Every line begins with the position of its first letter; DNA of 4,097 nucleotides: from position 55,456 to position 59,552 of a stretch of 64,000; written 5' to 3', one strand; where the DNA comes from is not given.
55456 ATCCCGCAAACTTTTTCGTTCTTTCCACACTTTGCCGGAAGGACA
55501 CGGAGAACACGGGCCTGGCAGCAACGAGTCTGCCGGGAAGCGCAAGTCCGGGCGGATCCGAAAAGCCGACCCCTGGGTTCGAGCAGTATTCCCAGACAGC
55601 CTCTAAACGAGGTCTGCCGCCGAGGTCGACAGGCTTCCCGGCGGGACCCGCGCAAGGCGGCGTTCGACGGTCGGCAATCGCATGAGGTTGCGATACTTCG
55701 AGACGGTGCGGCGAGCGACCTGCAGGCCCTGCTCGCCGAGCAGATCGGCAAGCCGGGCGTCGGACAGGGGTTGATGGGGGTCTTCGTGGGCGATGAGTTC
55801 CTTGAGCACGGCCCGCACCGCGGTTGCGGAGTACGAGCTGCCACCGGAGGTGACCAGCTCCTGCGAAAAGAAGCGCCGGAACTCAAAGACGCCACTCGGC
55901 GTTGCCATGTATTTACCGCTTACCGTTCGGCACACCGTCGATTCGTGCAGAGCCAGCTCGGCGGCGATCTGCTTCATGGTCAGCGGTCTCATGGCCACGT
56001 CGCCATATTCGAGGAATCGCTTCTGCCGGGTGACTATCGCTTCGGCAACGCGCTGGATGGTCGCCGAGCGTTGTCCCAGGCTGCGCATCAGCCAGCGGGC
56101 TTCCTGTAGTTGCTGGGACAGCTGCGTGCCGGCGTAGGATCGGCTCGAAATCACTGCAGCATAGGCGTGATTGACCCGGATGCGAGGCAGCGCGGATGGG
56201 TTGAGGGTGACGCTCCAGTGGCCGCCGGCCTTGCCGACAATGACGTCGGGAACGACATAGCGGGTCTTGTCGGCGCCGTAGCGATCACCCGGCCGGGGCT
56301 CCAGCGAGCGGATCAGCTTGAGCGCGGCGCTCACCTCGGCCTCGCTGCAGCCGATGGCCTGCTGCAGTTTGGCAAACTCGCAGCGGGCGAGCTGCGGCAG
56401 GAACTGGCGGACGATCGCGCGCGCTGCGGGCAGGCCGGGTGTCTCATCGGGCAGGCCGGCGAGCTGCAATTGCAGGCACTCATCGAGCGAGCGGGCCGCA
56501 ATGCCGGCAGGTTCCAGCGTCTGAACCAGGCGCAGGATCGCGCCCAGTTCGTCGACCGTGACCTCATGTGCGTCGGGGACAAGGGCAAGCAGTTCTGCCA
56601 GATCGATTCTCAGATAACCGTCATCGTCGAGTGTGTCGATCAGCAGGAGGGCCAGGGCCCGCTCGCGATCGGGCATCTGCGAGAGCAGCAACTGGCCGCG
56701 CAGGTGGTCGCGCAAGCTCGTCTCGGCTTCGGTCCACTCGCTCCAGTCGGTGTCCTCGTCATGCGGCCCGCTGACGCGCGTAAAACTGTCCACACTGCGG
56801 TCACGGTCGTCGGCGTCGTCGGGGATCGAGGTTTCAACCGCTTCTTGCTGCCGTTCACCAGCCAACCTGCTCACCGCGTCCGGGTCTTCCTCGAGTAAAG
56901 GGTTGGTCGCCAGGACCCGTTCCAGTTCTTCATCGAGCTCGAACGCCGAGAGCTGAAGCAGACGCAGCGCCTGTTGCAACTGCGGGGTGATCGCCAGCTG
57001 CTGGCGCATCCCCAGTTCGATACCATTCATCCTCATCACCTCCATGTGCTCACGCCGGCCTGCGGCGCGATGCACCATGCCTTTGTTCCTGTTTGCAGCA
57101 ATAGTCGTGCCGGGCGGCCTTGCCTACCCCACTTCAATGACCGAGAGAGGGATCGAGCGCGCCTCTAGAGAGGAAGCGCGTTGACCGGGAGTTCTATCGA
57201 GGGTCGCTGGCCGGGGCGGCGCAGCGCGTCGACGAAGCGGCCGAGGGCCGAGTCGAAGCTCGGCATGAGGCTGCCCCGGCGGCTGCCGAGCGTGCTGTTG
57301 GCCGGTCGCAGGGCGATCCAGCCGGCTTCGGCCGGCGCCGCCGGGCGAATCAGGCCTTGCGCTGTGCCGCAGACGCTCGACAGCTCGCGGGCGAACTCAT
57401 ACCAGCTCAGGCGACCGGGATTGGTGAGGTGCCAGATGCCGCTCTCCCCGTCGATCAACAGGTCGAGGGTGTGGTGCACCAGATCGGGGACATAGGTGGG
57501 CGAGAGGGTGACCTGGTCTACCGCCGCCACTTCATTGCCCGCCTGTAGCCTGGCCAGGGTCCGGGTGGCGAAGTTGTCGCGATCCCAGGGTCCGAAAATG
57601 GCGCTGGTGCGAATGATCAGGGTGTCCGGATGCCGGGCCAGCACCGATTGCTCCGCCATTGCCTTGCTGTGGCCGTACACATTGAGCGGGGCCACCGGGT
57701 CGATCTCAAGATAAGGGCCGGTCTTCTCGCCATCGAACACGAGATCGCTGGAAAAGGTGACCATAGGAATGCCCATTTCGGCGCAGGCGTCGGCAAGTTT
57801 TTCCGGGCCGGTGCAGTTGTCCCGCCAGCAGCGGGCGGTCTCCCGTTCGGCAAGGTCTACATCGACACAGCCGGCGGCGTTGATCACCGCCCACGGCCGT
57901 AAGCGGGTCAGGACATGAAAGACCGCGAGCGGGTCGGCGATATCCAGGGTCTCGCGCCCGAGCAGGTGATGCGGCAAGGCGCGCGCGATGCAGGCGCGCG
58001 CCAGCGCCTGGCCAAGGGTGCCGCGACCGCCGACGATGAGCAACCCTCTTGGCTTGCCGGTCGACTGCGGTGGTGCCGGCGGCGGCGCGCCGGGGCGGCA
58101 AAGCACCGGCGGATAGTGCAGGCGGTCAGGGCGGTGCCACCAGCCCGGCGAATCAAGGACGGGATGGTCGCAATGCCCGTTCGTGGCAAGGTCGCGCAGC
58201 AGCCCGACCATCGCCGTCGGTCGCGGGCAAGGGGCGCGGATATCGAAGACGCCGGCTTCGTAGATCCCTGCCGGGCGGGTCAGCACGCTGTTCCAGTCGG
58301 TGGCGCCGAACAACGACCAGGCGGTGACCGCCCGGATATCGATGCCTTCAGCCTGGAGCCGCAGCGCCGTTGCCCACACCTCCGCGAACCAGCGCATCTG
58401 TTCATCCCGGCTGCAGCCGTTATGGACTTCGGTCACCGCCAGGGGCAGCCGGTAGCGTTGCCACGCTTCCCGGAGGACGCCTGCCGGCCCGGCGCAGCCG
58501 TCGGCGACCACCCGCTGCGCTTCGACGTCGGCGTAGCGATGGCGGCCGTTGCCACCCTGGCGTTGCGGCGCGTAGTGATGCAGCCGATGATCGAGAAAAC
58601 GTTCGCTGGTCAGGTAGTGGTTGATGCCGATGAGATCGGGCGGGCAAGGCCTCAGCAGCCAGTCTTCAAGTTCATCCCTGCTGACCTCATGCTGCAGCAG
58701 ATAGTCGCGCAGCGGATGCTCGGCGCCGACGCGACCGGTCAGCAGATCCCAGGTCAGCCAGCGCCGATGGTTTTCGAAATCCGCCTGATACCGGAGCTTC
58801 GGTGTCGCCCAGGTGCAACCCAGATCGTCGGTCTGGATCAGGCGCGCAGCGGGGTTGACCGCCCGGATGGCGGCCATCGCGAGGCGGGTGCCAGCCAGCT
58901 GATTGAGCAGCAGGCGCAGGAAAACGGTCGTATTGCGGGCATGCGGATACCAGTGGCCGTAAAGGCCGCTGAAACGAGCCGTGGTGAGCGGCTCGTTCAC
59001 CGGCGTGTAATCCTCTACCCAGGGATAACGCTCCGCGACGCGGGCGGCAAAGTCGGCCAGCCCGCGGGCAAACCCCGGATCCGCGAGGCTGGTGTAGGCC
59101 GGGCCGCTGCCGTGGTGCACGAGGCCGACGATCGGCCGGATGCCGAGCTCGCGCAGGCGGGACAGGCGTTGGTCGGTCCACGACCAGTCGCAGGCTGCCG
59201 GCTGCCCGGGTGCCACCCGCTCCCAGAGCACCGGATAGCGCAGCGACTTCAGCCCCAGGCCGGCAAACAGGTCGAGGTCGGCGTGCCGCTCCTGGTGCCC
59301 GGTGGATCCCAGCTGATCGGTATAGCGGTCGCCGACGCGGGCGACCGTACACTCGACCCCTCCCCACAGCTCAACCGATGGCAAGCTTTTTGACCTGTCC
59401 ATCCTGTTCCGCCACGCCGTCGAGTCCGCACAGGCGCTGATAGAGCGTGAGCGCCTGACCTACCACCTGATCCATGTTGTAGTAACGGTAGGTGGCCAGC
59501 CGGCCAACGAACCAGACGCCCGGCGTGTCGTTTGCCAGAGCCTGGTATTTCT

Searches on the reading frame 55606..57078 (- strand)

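Call 59: search_protein_families(library=pfam, proteins=[window:55606-57078:-], max_evalue=0.0001)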
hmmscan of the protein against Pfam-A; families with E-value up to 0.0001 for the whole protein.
window:55606-57078:- (491 aa): 3 families
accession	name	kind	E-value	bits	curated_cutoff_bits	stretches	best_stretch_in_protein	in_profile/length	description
PF04552.19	Sigma54_DBD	-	1.2e-57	194.6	22.8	1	320-474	4-158/160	Sigma-54, DNA binding domain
PF04963.19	Sigma54_CBD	-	1.9e-56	191.1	22.9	1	113-306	3-185/185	Sigma-54 factor, core binding domain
PF00309.25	Sigma54_AID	-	2.6e-14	53.2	23.8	1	21-64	3-46/46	Sigma-54 factor, Activator interacting domain (AID)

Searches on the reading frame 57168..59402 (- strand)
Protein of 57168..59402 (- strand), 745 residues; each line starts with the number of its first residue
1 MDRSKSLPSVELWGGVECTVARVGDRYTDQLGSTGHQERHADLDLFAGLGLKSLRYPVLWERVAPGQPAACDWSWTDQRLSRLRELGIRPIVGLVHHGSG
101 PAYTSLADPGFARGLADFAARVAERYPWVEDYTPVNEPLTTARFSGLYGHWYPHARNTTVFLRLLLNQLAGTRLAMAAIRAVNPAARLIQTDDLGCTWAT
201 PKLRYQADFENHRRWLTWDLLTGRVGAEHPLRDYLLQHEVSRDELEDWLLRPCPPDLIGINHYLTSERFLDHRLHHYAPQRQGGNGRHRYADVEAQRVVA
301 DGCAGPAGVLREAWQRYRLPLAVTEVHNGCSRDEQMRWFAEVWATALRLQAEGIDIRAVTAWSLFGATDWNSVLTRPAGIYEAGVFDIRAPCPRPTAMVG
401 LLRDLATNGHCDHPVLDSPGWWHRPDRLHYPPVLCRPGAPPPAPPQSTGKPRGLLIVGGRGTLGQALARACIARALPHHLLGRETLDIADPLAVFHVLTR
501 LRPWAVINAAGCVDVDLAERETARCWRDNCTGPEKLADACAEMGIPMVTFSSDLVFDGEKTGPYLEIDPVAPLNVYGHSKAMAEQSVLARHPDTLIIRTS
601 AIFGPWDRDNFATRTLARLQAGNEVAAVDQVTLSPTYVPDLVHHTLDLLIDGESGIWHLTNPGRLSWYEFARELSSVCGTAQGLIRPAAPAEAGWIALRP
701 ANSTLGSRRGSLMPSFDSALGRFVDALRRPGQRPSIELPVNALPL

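Call 59: search_protein_families(library=pfam, proteins=[window:57168-59402:-], max_evalue=0.0001)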
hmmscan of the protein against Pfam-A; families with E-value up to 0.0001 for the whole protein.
window:57168-59402:- (745 aa): 6 families
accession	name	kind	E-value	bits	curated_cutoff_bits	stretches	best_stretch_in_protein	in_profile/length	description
PF04321.23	RmlD_sub_bind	-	1.4e-59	201.9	27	1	454-709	3-262/287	RmlD substrate binding domain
PF01370.27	Epimerase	-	5.1e-20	72.4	20.9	1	455-623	2-197/240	NAD dependent epimerase/dehydratase family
PF16363.11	GDP_Man_Dehyd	-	7.4e-08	32.6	27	1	486-617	59-198/332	GDP-mannose 4,6 dehydratase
PF01073.25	3Beta_HSD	-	1.6e-07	31.1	22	1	505-643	69-223/280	3-beta hydroxysteroid dehydrogenase/isomerase family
PF02719.21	Polysacc_synt_2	-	1.7e-07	31.2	20.2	1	487-591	62-153/293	Polysaccharide biosynthesis protein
PF00232.24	Glyco_hydro_1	-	2.8e-07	29.8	22.6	1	26-376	47-420/453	Glycosyl hydrolase family 1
